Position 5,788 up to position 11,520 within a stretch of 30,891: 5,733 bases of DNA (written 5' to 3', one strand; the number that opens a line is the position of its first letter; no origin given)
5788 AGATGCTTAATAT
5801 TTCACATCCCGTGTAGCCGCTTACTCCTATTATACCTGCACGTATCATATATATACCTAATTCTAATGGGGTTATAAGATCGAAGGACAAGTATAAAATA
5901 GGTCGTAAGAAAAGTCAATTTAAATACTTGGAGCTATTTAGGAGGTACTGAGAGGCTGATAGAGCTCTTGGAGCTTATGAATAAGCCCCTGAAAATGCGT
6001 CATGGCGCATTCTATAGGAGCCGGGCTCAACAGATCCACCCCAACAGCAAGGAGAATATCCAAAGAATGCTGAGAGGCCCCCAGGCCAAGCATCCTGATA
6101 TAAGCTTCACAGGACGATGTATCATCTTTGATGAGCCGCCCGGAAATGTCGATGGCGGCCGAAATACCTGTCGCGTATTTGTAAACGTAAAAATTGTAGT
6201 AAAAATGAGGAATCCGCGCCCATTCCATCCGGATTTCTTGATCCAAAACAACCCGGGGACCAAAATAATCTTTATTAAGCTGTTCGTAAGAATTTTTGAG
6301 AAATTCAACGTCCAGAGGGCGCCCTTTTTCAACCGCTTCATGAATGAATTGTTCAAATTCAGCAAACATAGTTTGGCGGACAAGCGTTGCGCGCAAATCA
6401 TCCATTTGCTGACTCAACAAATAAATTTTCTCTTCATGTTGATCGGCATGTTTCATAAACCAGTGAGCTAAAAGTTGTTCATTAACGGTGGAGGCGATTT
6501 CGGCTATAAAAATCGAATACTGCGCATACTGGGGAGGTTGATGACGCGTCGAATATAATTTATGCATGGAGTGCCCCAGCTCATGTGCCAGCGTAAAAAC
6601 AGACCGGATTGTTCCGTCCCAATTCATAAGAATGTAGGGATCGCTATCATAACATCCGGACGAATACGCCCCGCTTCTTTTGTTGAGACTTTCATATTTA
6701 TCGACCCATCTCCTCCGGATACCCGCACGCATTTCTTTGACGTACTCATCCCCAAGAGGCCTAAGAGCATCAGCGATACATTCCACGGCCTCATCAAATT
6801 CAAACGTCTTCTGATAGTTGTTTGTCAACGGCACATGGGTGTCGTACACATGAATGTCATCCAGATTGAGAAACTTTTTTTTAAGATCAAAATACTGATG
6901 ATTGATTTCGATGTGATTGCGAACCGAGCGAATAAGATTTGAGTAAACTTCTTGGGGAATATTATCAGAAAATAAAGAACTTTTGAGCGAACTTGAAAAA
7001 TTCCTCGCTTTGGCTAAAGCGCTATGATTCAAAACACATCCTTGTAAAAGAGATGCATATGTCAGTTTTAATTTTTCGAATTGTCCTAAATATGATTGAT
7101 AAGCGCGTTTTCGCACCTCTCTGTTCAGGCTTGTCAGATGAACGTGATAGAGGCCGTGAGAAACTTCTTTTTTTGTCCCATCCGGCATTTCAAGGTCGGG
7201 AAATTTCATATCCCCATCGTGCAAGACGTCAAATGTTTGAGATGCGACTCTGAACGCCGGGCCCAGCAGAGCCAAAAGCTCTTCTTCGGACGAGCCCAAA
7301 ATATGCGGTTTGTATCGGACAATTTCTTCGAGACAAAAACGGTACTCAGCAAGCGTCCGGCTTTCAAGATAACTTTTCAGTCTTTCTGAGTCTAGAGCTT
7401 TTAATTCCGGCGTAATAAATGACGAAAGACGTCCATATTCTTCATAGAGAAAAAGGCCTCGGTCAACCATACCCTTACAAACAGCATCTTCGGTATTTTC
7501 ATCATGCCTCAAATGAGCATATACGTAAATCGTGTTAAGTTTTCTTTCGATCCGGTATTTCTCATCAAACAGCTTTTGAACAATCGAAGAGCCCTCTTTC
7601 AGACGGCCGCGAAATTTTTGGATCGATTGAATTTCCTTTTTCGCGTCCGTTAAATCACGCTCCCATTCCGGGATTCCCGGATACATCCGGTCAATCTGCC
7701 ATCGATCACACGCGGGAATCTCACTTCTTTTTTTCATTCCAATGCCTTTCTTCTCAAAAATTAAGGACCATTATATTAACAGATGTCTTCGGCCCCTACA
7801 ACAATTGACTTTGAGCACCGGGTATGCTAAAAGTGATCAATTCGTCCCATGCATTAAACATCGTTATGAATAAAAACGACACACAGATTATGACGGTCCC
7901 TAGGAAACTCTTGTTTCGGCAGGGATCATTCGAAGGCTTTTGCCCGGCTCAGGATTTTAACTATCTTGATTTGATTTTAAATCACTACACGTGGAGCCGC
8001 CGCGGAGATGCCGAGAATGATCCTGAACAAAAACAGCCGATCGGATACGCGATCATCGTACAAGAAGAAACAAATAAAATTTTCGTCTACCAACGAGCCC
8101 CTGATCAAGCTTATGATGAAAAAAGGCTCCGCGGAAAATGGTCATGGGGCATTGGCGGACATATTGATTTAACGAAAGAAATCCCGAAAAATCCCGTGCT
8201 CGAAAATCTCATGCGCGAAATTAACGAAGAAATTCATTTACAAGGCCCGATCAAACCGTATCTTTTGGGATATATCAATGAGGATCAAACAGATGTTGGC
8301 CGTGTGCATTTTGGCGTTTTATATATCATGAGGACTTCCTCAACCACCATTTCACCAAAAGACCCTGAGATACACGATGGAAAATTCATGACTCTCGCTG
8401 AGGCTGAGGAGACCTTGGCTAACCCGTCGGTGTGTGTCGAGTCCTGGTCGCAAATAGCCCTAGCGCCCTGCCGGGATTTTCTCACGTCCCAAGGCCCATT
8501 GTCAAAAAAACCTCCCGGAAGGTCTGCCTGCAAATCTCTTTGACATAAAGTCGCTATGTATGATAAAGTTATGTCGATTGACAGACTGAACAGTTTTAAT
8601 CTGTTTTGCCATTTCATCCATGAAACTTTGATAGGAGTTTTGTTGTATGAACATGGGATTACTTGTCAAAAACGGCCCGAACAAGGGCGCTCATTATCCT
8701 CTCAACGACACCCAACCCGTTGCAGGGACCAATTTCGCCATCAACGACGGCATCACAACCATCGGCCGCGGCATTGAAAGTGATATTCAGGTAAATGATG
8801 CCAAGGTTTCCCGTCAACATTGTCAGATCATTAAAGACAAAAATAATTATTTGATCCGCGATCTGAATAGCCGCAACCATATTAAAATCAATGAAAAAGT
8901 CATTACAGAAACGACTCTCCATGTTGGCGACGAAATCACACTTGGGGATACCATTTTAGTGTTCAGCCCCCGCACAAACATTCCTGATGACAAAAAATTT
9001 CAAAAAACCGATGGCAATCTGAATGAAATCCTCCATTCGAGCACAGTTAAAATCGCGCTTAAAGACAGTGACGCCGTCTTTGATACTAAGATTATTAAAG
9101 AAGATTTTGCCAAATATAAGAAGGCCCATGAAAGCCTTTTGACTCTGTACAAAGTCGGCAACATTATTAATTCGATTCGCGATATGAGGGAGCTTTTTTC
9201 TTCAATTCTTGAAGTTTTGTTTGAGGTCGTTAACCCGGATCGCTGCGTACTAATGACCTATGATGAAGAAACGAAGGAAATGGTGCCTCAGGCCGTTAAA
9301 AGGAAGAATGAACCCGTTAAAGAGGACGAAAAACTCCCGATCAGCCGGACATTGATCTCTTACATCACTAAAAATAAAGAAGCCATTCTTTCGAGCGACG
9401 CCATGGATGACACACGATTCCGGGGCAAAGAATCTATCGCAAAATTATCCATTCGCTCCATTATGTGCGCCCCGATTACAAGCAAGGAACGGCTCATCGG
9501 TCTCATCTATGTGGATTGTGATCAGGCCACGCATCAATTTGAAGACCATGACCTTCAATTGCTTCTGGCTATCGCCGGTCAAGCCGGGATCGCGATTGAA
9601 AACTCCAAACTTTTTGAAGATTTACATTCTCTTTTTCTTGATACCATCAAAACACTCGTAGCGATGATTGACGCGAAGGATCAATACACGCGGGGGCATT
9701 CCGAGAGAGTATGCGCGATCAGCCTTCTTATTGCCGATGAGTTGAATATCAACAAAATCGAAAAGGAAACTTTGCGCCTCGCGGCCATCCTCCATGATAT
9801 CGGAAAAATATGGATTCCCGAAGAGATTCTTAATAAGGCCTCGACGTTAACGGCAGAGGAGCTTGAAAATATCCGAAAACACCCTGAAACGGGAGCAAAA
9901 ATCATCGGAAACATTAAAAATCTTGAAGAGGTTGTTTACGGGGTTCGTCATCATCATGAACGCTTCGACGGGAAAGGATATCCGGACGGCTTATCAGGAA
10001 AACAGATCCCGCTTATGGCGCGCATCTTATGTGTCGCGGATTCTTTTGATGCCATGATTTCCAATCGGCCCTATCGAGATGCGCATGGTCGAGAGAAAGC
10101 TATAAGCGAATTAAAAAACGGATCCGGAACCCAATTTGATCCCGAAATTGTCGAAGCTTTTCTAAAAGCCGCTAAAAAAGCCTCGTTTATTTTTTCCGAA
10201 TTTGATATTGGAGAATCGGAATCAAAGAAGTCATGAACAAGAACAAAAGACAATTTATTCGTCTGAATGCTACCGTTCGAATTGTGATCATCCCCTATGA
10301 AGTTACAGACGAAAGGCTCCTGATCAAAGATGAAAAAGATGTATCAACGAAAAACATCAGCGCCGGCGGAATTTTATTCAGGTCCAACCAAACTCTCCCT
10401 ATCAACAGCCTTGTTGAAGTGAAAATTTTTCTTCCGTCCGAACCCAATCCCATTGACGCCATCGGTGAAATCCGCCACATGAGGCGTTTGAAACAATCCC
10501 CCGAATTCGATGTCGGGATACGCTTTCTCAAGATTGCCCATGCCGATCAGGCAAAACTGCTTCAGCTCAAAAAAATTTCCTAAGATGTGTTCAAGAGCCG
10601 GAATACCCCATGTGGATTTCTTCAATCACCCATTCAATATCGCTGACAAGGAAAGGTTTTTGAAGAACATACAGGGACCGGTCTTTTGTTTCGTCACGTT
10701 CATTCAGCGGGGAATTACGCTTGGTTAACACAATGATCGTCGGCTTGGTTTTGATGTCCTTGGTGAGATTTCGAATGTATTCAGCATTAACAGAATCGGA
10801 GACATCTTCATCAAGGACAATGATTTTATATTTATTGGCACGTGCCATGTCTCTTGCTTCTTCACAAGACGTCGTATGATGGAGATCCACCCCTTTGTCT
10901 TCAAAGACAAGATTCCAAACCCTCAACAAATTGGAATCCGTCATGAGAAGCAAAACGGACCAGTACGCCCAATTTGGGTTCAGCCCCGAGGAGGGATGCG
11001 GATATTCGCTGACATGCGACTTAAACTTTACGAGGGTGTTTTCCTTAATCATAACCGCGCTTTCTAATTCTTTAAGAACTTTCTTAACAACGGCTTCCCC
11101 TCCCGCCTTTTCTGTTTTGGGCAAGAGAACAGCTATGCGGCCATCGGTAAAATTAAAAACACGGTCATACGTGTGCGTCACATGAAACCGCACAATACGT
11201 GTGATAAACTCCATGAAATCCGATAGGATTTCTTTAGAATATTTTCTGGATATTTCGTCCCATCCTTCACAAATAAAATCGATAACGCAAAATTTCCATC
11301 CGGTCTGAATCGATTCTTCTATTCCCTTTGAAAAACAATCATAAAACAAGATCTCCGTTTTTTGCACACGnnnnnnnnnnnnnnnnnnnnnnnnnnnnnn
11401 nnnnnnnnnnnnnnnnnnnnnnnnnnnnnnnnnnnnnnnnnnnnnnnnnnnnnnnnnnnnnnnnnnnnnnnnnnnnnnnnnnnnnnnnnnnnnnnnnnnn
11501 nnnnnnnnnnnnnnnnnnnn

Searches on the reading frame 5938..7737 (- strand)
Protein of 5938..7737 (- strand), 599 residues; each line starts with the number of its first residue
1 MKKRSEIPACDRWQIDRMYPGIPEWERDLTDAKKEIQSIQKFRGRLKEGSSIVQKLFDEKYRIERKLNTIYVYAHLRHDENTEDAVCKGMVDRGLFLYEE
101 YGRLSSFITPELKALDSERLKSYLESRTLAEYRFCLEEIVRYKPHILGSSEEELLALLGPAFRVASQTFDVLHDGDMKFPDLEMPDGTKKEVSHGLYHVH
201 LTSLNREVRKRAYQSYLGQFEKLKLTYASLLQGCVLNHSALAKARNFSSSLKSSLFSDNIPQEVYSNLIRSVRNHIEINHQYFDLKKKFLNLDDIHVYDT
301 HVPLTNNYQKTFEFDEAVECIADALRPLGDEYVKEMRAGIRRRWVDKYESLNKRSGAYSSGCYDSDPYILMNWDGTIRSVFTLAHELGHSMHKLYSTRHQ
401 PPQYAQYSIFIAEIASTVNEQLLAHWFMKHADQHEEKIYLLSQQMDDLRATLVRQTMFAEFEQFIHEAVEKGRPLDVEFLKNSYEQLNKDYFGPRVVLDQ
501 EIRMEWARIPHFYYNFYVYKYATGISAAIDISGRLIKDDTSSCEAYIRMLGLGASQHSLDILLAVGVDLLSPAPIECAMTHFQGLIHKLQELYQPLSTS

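Call 17: search_protein_families(library=pfam, proteins=[window:5938-7737:-], max_evalue=0.0001)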
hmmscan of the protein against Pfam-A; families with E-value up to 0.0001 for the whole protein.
window:5938-7737:- (599 aa): 2 families
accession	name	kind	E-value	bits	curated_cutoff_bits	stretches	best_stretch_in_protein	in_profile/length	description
PF01432.26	Peptidase_M3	-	2.5e-73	248.4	27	1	201-579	3-455/457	Peptidase family M3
PF08439.15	Peptidase_M3_N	-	2.9e-19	69.5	25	1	111-179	1-70/70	Oligopeptidase F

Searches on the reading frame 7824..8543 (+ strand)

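Call 17: search_protein_families(library=pfam, proteins=[window:7824-8543:+], max_evalue=0.0001)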
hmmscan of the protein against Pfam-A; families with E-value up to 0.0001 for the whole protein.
window:7824-8543:+ (239 aa): 1 family
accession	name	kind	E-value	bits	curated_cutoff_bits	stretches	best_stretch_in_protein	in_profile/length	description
PF00293.34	NUDIX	-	2.1e-07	31.5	21.1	1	73-197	4-122/134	NUDIX domain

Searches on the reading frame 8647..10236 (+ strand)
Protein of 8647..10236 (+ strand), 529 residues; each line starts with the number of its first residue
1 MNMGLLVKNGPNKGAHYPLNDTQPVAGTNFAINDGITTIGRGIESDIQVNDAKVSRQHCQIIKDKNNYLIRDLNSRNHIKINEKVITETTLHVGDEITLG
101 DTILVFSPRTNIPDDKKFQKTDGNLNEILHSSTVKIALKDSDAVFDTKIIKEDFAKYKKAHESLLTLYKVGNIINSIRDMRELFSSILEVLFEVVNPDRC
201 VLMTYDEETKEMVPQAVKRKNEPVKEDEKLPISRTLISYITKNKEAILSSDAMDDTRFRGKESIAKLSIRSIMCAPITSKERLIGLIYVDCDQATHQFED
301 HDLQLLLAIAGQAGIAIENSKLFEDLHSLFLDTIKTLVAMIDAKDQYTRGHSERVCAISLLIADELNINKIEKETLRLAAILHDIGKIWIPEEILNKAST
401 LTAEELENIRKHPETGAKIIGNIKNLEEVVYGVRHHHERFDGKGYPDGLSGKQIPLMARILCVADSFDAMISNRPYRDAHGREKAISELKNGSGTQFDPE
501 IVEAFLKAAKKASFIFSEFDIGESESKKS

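Call 17: search_protein_families(library=pfam, proteins=[window:8647-10236:+], max_evalue=0.0001)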
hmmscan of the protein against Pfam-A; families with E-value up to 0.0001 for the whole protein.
window:8647-10236:+ (529 aa): 7 families
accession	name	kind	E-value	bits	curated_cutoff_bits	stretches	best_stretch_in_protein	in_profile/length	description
PF13487.12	HD_5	-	4.9e-46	157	27.2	1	336-501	2-170/170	HD domain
PF01966.28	HD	-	3.6e-24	85.7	22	1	350-470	3-116/116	HD domain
PF01590.32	GAF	-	2.3e-18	67.4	22.4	1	179-317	1-133/133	GAF domain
PF00498.31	FHA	-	1.1e-17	64.6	20.7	1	37-100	1-67/67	FHA domain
PF13492.12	GAF_3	-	5.5e-15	56.4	27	1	180-319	2-129/129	GAF domain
PF16697.10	Yop-YscD_cpl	-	1.8e-14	54.2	33.2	1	26-108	8-92/94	Inner membrane component of T3SS, cytoplasmic domain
PF13185.12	GAF_2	-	4.4e-13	50.1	28.6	1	178-318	2-136/136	GAF domain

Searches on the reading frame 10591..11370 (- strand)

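Call 88: search_protein_families(library=pfam, proteins=[window:10591-11370:-], max_evalue=1)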
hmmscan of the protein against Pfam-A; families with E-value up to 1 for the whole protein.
window:10591-11370:- (259 aa): 2 families
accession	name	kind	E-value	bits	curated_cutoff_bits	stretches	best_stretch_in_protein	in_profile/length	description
PF00072.30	Response_reg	-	3.9e-05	24.2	30.2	1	145-245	7-106/111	Response regulator receiver domain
PF01990.22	ATP-synt_F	-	8.1e-05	23.3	23.5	1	172-228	33-87/91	ATP synthase (F/14-kDa) subunit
